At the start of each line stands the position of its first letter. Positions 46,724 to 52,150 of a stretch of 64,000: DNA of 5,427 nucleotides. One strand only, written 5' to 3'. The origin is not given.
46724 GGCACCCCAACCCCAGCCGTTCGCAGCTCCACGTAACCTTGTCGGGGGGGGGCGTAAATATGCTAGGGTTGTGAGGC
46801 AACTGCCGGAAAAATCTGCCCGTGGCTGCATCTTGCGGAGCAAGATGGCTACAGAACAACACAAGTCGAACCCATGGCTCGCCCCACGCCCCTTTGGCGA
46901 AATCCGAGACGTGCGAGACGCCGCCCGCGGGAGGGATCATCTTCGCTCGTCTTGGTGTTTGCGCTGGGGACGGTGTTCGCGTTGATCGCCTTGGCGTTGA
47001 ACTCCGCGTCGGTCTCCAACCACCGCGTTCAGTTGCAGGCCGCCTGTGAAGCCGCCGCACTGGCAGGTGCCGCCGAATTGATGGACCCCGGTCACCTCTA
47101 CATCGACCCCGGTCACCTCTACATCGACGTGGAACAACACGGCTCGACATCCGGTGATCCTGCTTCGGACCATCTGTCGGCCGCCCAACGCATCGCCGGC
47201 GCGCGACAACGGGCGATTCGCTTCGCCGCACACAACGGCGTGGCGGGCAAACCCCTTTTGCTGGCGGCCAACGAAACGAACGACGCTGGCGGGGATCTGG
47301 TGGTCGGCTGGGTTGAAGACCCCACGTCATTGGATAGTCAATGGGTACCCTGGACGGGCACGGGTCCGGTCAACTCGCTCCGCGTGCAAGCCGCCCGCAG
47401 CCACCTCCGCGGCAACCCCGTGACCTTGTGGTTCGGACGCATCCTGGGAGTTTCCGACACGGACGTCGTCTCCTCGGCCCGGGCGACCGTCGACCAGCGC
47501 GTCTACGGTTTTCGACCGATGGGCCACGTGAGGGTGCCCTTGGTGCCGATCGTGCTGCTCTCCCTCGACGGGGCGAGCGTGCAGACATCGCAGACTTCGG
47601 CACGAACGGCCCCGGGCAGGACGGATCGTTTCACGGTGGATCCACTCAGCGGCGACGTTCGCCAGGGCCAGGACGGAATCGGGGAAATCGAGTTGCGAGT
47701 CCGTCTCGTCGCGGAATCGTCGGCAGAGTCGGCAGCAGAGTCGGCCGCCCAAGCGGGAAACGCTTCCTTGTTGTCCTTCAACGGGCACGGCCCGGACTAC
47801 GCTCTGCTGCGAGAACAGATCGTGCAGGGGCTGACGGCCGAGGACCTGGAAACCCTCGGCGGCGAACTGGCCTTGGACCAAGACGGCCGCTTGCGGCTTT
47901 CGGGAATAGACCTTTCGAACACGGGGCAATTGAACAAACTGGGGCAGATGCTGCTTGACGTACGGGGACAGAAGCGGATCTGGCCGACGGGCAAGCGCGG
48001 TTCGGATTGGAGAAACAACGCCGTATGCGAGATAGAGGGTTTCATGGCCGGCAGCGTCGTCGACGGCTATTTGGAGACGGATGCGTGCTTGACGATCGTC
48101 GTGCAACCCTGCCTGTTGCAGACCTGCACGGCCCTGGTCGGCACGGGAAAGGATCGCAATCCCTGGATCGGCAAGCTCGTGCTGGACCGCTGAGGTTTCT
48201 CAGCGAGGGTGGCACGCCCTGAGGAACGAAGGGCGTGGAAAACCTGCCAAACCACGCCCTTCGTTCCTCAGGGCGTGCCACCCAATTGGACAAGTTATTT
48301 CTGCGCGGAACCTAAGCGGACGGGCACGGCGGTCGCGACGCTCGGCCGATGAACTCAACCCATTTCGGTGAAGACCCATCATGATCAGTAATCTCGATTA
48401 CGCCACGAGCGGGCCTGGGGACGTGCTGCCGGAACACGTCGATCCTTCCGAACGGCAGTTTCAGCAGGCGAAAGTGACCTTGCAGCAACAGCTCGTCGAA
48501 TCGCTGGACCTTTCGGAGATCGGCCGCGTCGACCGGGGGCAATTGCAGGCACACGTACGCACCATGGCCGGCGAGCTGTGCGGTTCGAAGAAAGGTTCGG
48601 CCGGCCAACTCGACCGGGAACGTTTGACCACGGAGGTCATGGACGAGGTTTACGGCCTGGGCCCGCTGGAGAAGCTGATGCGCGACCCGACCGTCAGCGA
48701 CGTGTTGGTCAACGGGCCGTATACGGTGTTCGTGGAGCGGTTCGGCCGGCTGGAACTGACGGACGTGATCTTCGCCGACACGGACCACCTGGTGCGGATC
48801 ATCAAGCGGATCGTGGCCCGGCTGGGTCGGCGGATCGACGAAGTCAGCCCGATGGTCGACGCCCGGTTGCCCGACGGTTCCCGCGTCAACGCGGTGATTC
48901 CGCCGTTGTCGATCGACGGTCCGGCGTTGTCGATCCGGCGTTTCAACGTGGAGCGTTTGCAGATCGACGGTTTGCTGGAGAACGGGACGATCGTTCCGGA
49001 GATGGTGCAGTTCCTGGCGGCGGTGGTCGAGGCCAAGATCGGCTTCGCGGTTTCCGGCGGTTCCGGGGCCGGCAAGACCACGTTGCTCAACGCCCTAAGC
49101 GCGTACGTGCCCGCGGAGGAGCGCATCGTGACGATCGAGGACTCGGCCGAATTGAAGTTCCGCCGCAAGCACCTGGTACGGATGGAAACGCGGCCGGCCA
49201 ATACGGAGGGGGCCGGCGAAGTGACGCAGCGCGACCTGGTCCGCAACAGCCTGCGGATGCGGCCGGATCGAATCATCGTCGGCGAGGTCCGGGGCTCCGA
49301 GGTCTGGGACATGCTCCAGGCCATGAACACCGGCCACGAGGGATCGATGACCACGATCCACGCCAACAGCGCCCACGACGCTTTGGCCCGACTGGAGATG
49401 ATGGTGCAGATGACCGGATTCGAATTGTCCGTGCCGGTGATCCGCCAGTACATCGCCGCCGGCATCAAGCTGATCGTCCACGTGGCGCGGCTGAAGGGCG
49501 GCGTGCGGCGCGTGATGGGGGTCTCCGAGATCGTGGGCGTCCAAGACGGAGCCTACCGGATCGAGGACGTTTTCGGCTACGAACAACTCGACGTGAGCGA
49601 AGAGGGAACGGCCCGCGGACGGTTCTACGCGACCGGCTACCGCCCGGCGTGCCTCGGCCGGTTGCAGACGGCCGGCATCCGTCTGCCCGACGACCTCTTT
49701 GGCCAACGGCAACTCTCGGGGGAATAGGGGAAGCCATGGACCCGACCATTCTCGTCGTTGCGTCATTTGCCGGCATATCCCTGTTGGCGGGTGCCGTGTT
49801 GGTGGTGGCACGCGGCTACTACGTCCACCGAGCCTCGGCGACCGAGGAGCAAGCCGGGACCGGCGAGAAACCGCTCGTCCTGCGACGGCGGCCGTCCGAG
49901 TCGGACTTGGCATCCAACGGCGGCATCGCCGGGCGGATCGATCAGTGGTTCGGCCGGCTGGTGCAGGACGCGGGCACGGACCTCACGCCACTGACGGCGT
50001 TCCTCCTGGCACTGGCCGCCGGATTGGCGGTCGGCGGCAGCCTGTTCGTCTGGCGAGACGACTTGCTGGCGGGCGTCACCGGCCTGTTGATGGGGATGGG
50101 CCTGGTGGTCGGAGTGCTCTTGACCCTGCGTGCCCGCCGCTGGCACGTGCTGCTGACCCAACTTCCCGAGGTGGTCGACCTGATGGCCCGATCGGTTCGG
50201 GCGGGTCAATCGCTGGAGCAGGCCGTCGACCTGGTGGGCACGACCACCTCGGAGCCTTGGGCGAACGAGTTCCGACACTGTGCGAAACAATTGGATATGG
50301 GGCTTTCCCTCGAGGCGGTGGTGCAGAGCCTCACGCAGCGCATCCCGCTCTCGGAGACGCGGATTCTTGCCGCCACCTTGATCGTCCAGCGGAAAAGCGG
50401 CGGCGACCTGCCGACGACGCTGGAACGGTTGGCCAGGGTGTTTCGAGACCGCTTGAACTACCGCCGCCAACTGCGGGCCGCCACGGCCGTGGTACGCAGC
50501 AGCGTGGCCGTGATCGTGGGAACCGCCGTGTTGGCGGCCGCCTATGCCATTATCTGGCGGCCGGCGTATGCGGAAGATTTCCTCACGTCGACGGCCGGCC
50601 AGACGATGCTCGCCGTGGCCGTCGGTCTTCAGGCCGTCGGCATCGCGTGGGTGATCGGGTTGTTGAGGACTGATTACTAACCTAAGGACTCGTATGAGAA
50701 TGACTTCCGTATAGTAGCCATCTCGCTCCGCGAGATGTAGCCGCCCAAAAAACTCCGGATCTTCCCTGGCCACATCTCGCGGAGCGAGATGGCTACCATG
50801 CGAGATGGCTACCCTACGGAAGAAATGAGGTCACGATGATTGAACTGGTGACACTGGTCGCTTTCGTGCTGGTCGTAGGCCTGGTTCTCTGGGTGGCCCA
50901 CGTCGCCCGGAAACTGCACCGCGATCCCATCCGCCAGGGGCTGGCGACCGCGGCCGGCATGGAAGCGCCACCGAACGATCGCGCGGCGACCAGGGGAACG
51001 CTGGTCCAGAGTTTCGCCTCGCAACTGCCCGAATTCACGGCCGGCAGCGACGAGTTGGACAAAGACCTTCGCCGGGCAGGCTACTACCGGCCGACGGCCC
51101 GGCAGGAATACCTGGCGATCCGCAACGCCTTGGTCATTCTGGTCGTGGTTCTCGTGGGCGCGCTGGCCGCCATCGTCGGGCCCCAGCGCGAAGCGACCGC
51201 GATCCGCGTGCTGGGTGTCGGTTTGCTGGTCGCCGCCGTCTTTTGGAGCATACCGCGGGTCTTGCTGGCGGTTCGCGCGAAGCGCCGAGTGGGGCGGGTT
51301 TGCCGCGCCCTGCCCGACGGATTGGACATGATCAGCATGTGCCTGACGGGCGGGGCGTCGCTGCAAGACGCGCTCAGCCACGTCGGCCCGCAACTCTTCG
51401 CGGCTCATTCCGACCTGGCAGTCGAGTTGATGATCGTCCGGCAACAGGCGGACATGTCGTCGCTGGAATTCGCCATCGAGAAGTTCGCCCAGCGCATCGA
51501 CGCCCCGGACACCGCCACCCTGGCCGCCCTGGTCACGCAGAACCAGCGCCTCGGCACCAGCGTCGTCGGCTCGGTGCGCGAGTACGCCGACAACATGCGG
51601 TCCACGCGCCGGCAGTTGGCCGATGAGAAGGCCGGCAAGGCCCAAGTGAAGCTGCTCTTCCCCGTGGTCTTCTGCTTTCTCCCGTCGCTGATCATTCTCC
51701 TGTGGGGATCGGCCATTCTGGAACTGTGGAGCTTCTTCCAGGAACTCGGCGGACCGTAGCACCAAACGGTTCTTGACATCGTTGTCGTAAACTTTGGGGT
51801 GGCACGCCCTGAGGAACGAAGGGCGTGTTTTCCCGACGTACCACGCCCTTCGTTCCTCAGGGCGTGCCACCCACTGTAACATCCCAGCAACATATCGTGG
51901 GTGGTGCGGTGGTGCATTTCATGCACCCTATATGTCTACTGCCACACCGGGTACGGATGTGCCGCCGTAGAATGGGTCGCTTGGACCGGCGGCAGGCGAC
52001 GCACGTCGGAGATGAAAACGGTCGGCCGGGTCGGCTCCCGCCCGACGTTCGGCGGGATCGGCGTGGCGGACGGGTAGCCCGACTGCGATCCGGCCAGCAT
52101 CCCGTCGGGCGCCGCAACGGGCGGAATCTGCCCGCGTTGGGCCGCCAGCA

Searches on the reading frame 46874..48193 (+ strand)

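Call 21: search_protein_families(library=pfam, proteins=[window:46874-48193:+], max_evalue=0.0001)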
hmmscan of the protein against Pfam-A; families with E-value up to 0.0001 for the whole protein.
window:46874-48193:+ (439 aa): 1 family
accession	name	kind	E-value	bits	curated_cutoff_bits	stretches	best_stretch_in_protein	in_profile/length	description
PF13400.11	Tad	-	5.8e-07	30.2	22.3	1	21-67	1-46/47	Putative Flp pilus-assembly TadE/G-like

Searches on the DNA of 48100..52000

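Call 66: search_rna_families(source=window, start=48100, end=52000, threshold=evalue, max_evalue=1)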
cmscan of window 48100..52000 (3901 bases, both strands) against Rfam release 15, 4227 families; matches with E-value up to 1: 21.
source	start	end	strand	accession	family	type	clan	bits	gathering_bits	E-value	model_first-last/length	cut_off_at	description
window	48198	48292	-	RF03831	mir-627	Gene; miRNA;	-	47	86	4.4e-09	1-87/87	no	mir-627 microRNA precursor family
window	51797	51872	-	RF03964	mir-H1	Gene; miRNA;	-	42.1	97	8.5e-05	1-85/85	no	mir-H1 microRNA precursor family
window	48206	48283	-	RF03778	mir-483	Gene; miRNA;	-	40.8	60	3.2e-05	1-75/75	no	mir-483 microRNA precursor family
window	51797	51872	+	RF03964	mir-H1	Gene; miRNA;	-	40.6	97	0.00018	1-85/85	no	mir-H1 microRNA precursor family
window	50718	50792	-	RF03356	mir-4782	Gene; miRNA;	-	39.8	100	3.8e-05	1-79/79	no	mir-4782 microRNA precursor family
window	51797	51873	+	RF03778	mir-483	Gene; miRNA;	-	37.8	60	0.00016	1-75/75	no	mir-483 microRNA precursor family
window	51796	51872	-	RF03778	mir-483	Gene; miRNA;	-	36.7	60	0.0003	1-75/75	no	mir-483 microRNA precursor family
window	48207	48283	-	RF00891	mir-671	Gene; miRNA;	-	35.9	65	0.0011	1-84/84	no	mir-671 microRNA precursor family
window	50715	50795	-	RF03816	MIR6297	Gene; miRNA;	-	35.2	114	0.00055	1-107/107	no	MIR6297 microRNA precursor family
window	51797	51872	-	RF03503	mir-547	Gene; miRNA;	-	34.8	90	2.7e-05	1-78/78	no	mir-547 microRNA precursor family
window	48207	48284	+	RF03778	mir-483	Gene; miRNA;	-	34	60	0.0013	1-75/75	no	mir-483 microRNA precursor family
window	51796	51873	+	RF03405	mir-3200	Gene; miRNA;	-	31.6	79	0.0093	1-92/92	no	mir-3200 microRNA precursor family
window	48206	48284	+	RF03405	mir-3200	Gene; miRNA;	-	30.2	79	0.02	1-92/92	no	mir-3200 microRNA precursor family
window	51797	51872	+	RF00891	mir-671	Gene; miRNA;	-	29.7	65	0.033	1-84/84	no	mir-671 microRNA precursor family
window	48206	48284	-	RF03405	mir-3200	Gene; miRNA;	-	27.7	79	0.08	1-92/92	no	mir-3200 microRNA precursor family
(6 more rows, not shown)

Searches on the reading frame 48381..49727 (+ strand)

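Call 21: search_protein_families(library=pfam, proteins=[window:48381-49727:+], max_evalue=0.0001)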
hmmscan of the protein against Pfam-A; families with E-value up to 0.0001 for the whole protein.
window:48381-49727:+ (448 aa): 2 families
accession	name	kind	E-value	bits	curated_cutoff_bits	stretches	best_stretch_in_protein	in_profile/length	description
PF00437.27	T2SSE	-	1.9e-61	208.2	24.9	1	92-357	4-264/370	Type II/IV secretion system protein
PF00005.33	ABC_tran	-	8.6e-05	23.6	25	0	223-303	15-80/137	ABC transporter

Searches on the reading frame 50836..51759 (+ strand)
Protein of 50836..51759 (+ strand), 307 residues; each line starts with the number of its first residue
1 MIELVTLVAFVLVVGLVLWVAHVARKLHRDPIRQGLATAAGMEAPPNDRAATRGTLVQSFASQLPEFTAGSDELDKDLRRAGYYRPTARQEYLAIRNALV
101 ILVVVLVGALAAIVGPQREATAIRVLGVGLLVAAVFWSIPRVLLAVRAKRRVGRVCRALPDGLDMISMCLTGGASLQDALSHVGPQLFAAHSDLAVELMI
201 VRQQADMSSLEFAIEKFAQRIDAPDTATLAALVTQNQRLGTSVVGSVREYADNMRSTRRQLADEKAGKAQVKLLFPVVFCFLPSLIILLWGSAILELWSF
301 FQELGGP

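Call 21: search_protein_families(library=pfam, proteins=[window:50836-51759:+], max_evalue=0.0001)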
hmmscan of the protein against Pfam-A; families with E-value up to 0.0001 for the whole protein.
window:50836-51759:+ (307 aa): 1 family
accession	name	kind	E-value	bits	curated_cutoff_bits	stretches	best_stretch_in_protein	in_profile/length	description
PF00482.28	T2SSF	-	3e-08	34.1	25.2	1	163-289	2-123/125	Type II secretion system (T2SS), protein F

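Call 64: find_encoding_contigs(protein=window:50836-51759:+, flank=4000, max_places=10)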
Protein window:50836-51759:+ (307 aa): 8 contigs read that carry it; 4 places shown.
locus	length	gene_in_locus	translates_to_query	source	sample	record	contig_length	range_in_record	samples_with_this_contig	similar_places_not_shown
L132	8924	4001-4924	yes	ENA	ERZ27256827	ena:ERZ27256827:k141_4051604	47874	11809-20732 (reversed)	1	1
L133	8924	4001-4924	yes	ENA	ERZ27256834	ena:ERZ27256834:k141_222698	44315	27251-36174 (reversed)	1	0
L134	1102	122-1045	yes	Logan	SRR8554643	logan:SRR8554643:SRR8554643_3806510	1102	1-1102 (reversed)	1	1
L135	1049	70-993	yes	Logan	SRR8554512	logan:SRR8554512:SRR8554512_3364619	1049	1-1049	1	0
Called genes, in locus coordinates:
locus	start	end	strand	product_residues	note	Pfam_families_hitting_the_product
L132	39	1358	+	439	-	PF13400:Tad (weak)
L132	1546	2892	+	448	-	PF00437:T2SSE, PF27713:UCP018868 (weak)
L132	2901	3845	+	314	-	PF00482:T2SSF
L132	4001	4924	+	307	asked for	PF00482:T2SSF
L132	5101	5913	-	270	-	PF07721:TPR_4 (faint), PF13181:TPR_8 (faint), PF13374:TPR_10 (faint), PF13428:TPR_14 (weak), PF13424:TPR_12 (weak), PF14559:TPR_19, PF13424:TPR_12 (weak), PF13432:TPR_16 (weak), +6 more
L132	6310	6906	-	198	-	-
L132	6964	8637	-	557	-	PF13629:T2SS-T3SS_pil_N, PF00263:Secretin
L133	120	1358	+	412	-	PF13400:Tad (weak)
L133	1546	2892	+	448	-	PF00437:T2SSE, PF27713:UCP018868 (weak)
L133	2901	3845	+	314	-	PF00482:T2SSF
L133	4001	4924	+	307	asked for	PF00482:T2SSF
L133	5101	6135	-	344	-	PF00515:TPR_1 (faint), PF07719:TPR_2 (faint), PF07721:TPR_4 (faint), PF13428:TPR_14 (weak), PF13424:TPR_12 (weak), PF14559:TPR_19, PF13424:TPR_12 (weak), PF13432:TPR_16 (weak), +6 more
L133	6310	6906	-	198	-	-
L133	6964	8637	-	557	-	PF13629:T2SS-T3SS_pil_N, PF00263:Secretin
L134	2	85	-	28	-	?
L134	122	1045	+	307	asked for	PF00482:T2SSF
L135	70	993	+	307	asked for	PF00482:T2SSF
